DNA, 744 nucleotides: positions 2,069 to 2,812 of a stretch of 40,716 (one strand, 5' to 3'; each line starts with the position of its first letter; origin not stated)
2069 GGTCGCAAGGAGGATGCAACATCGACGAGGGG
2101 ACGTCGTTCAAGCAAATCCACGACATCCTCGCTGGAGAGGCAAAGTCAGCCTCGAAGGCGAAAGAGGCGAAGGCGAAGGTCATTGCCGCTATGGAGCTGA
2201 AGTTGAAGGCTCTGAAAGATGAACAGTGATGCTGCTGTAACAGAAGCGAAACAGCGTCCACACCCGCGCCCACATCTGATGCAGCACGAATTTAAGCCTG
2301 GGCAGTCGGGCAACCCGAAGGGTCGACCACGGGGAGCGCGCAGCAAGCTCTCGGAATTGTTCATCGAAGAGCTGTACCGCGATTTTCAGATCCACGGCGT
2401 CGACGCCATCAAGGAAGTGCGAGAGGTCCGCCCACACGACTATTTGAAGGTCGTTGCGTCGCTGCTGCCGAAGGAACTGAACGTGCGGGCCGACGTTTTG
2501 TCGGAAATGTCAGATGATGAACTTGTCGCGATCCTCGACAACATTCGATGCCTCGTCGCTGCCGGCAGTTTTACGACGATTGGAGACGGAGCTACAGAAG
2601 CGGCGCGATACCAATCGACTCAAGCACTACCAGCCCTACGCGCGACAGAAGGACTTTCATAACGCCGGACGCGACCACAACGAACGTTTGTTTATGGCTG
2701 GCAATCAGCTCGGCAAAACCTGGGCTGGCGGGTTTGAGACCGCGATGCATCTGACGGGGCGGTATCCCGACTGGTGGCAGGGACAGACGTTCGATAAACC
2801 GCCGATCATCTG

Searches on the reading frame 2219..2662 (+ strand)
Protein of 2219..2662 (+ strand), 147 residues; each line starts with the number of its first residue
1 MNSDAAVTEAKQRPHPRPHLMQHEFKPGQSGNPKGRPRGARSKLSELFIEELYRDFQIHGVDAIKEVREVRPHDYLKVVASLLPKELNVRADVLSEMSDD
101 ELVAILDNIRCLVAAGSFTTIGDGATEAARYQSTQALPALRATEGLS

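Call 32: search_protein_families(library=phrogs, proteins=[window:2219-2662:+], max_evalue=0.001)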
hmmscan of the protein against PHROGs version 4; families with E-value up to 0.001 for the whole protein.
window:2219-2662:+ (147 aa): 3 families
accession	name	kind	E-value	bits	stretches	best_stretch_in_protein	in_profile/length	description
phrog_8771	-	unknown function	4.4e-10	40.7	1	21-107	20-114/142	-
phrog_26239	-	unknown function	2.8e-06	28.7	1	21-59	17-54/146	-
phrog_4114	-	unknown function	2.5e-05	25.3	1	23-45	8-30/123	-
